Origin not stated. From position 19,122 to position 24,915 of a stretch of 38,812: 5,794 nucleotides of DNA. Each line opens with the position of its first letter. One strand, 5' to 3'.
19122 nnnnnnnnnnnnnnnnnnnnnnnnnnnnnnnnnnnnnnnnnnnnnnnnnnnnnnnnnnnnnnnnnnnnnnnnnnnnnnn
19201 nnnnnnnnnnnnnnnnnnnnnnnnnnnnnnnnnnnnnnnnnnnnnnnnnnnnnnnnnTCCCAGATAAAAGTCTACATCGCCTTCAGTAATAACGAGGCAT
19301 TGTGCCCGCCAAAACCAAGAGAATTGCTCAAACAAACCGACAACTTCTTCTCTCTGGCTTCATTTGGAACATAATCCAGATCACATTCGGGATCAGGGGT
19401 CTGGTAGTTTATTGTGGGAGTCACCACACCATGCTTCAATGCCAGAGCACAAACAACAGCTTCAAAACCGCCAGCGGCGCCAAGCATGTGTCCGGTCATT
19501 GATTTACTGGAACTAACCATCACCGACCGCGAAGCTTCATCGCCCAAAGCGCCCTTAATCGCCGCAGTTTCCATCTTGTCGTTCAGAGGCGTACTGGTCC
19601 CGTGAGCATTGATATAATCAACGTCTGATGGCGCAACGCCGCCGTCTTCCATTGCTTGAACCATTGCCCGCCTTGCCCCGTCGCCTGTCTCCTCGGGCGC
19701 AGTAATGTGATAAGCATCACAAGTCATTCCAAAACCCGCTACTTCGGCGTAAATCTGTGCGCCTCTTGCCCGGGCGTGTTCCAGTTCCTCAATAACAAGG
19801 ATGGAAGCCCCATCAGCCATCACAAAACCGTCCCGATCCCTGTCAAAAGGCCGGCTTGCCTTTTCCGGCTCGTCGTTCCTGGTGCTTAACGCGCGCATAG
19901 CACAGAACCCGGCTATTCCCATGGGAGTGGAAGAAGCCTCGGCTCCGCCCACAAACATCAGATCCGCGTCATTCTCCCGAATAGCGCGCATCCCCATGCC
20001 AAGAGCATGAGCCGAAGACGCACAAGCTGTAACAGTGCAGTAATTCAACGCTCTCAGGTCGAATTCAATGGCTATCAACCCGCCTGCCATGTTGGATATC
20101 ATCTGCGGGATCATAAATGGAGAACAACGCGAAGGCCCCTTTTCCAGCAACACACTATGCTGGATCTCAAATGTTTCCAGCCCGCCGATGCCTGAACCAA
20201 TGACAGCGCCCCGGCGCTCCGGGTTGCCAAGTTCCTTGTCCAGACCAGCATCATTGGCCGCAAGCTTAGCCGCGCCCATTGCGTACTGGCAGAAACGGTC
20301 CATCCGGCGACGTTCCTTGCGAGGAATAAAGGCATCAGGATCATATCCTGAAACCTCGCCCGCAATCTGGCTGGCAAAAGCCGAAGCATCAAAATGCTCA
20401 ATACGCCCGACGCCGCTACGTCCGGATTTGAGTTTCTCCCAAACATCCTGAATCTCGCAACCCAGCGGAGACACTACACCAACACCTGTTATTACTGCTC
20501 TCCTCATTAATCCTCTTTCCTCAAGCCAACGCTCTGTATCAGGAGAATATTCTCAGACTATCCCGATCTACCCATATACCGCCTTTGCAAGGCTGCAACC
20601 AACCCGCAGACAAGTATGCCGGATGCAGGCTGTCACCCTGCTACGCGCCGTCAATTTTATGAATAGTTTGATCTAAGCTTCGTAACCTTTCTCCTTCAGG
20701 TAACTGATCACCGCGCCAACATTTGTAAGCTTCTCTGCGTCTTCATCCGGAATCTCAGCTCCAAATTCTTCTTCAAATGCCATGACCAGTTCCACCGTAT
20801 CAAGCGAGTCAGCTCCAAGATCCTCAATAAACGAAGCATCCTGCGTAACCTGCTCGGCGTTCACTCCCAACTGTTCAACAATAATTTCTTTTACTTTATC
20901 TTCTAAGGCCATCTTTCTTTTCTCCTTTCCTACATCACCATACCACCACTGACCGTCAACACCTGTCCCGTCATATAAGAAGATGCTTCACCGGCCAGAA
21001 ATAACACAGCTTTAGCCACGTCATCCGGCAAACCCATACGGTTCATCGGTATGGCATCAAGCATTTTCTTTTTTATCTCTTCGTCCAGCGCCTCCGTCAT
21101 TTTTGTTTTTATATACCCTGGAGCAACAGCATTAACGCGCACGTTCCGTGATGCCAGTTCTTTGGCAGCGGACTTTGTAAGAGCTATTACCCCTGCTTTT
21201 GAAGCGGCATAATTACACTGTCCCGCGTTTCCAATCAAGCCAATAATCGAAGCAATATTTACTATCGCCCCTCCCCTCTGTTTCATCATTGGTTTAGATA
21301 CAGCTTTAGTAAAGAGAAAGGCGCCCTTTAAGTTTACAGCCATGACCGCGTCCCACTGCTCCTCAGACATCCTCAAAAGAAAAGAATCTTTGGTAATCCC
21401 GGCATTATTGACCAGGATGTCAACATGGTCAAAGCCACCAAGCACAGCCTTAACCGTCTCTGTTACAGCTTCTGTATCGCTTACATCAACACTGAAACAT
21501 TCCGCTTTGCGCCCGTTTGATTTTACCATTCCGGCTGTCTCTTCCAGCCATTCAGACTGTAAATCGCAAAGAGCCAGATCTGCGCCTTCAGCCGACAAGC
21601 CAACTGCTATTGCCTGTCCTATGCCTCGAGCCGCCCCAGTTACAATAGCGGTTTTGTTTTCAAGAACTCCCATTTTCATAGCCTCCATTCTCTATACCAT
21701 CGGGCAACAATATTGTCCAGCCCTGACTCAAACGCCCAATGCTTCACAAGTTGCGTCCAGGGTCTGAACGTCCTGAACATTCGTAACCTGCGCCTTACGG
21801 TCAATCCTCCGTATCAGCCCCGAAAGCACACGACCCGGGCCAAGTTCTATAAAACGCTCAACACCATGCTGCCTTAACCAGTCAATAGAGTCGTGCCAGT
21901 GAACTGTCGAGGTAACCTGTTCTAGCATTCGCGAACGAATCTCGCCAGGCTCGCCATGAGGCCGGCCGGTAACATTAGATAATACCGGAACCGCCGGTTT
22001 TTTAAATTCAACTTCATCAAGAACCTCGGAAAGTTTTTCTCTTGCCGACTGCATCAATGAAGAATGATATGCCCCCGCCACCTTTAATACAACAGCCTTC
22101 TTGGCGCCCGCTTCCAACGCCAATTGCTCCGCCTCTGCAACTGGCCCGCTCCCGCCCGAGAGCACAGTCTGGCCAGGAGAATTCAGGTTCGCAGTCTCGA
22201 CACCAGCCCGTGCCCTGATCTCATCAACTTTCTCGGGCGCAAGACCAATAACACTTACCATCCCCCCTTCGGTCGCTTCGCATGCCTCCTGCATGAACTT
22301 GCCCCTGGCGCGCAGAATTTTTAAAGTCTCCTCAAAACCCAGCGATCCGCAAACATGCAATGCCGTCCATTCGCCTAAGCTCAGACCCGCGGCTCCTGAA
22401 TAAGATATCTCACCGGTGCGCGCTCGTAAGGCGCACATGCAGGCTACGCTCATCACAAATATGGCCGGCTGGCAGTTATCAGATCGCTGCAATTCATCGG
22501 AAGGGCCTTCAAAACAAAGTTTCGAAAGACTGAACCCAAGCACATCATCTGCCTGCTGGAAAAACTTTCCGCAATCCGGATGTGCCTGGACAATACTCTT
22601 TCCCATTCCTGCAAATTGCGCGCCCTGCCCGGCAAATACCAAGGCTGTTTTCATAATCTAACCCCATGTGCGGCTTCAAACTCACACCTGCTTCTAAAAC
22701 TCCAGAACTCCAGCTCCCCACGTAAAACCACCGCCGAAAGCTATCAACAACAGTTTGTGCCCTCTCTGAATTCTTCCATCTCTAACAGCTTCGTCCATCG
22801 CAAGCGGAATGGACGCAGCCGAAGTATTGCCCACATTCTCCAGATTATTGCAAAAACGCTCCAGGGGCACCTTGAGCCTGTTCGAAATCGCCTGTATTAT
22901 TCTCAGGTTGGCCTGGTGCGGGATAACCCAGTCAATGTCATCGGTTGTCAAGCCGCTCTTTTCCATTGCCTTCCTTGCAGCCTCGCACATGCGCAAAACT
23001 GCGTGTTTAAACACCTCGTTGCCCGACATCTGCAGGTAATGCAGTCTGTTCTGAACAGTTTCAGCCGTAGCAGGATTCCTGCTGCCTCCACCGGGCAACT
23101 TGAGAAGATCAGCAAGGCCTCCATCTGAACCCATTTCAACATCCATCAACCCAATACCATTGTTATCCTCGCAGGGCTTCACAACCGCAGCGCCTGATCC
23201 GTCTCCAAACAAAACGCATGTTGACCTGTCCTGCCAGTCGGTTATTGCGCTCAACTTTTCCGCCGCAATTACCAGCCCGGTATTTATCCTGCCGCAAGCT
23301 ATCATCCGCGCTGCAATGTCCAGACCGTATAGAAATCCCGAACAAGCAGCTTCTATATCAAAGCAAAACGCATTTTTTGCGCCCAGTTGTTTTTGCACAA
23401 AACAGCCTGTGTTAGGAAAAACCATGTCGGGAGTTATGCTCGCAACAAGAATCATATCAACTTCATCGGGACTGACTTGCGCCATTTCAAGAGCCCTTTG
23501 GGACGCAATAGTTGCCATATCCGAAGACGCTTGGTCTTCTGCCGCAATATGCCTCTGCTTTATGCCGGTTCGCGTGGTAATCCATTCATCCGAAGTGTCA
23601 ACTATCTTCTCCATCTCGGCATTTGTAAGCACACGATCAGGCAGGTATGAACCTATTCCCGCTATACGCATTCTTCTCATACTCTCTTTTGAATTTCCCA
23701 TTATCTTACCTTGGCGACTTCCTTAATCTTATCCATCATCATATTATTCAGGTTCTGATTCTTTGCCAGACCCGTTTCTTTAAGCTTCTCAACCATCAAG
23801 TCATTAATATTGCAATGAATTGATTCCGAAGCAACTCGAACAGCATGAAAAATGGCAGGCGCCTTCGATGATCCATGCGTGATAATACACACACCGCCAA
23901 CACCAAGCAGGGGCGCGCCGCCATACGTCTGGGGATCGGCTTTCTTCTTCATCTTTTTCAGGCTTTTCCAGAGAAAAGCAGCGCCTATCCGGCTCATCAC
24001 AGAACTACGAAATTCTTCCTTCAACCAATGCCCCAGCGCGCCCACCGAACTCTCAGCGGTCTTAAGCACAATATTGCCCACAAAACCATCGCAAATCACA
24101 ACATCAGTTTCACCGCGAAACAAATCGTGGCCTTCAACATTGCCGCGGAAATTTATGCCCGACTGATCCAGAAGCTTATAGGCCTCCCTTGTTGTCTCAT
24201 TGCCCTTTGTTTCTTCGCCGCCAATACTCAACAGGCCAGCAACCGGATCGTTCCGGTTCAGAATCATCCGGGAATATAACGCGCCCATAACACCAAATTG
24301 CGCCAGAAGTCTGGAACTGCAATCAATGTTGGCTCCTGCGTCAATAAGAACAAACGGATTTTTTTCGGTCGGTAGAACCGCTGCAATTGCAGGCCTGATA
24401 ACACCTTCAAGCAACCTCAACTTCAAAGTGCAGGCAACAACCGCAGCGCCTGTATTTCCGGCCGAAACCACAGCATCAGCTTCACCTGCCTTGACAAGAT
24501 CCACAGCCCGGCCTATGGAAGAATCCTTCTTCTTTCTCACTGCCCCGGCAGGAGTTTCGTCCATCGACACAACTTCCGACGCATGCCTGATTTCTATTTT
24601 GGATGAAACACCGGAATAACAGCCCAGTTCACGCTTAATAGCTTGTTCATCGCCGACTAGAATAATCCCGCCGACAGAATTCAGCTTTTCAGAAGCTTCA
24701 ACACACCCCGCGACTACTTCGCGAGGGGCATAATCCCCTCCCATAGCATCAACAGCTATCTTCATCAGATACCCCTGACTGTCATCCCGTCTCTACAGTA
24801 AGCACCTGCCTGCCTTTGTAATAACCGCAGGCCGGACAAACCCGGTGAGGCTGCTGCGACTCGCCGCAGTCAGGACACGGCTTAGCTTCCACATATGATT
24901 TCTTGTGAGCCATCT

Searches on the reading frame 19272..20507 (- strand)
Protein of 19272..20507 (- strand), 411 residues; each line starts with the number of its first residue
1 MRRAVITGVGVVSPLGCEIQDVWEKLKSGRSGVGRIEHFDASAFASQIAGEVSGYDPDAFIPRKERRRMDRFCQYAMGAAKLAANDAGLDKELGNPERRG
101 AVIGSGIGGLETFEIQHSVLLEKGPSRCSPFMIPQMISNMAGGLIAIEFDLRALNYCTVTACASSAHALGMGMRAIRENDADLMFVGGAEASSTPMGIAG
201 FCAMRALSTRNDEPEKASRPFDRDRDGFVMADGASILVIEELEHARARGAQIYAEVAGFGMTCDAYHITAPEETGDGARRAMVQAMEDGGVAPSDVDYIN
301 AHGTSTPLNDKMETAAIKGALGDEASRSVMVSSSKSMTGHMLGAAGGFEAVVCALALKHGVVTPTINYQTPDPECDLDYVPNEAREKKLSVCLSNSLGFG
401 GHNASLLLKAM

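Call 13: search_protein_families(library=pfam, proteins=[window:19272-20507:-], max_evalue=0.0001)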
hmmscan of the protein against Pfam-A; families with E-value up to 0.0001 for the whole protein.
window:19272-20507:- (411 aa): 2 families
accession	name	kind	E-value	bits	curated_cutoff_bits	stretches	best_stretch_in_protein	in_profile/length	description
PF00109.32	ketoacyl-synt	-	4.6e-55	187.4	20.8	1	2-245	2-252/252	Beta-ketoacyl synthase, N-terminal domain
PF02801.28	Ketoacyl-synt_C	-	4e-39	133.7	20.8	1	253-368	1-118/119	Beta-ketoacyl synthase, C-terminal domain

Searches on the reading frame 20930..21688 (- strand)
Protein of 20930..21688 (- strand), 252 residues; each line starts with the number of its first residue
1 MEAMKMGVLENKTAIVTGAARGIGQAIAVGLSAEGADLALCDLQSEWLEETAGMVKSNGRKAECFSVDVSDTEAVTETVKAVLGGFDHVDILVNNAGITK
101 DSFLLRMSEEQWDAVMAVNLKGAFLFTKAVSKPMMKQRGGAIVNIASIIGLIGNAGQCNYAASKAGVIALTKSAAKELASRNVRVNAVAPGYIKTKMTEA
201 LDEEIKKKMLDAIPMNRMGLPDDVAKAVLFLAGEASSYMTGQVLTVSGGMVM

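Call 13: search_protein_families(library=pfam, proteins=[window:20930-21688:-], max_evalue=0.0001)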
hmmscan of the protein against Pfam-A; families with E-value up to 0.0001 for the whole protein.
window:20930-21688:- (252 aa): 3 families
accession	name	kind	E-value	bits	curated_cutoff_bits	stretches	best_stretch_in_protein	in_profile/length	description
PF13561.12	adh_short_C2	-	1.3e-68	231.5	27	1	18-250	1-235/236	Enoyl-(Acyl carrier protein) reductase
PF00106.31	adh_short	-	6.2e-64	215.5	26.6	1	12-204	1-193/195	short chain dehydrogenase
PF08659.16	KR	-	1.2e-19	71.4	22.6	1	13-172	2-161/180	KR domain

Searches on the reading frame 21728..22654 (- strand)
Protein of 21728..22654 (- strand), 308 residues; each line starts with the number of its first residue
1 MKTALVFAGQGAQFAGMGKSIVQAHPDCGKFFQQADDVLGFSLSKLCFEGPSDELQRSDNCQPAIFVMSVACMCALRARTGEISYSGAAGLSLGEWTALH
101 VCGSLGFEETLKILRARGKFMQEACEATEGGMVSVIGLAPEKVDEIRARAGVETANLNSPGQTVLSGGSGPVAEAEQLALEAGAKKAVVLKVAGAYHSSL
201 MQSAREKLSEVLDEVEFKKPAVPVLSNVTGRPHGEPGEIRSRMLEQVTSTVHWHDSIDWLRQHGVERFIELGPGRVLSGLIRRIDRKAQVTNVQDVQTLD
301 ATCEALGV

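Call 13: search_protein_families(library=pfam, proteins=[window:21728-22654:-], max_evalue=0.0001)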
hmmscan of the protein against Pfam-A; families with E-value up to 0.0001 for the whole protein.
window:21728-22654:- (308 aa): 1 family
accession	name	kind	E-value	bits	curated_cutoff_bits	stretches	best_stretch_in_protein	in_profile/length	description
PF00698.26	Acyl_transf_1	-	2.1e-32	113.3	32.7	1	6-281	3-275/319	Acyl transferase domain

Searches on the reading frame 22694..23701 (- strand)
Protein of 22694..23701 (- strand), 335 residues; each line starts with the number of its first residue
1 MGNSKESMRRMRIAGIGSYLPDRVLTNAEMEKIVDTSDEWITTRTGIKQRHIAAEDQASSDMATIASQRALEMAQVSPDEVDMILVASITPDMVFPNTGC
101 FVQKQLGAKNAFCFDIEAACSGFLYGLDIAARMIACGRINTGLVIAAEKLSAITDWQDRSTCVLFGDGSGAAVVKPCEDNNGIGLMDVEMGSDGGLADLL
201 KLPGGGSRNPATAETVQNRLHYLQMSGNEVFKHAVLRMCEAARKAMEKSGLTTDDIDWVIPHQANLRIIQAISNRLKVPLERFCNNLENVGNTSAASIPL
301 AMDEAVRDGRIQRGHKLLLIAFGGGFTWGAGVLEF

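Call 13: search_protein_families(library=pfam, proteins=[window:22694-23701:-], max_evalue=0.0001)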
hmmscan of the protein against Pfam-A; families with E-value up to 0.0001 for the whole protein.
window:22694-23701:- (335 aa): 5 families
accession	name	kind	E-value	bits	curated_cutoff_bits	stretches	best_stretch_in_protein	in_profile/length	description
PF08541.16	ACP_syn_III_C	-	1.4e-37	128.2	26.6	1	246-334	1-89/90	3-Oxoacyl-[acyl-carrier-protein (ACP)] synthase III C terminal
PF08545.16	ACP_syn_III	-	7.9e-30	103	24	1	114-194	1-80/80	3-Oxoacyl-[acyl-carrier-protein (ACP)] synthase III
PF00108.29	Thiolase_N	-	2.6e-08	34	26.4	1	43-155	7-120/260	Thiolase, N-terminal domain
PF07451.17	SpoVAD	-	8.1e-06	25.3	22.1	0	56-225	48-218/329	Stage V sporulation protein AD (SpoVAD)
PF22691.2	Thiolase_C_1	-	5.1e-05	23.5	28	0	48-85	5-42/144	Thiolase C-terminal domain-like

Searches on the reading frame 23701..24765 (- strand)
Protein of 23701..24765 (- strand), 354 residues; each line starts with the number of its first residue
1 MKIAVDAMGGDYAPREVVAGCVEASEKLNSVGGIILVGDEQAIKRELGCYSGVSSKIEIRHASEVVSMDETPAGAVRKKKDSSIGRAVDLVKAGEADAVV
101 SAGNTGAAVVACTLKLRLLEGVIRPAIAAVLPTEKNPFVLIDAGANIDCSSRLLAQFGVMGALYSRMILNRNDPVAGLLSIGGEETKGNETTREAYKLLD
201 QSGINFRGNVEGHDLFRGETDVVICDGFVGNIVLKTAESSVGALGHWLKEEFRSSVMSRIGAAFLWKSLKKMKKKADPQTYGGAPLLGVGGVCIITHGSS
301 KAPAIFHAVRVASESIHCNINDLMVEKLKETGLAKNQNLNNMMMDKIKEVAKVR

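Call 13: search_protein_families(library=pfam, proteins=[window:23701-24765:-], max_evalue=0.0001)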
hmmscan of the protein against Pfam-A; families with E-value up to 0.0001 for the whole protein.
window:23701-24765:- (354 aa): 1 family
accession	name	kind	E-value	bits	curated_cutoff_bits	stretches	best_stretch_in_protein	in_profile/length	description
PF02504.20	FA_synthesis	-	5.6e-110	367.9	29.1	1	1-320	1-321/324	Fatty acid synthesis protein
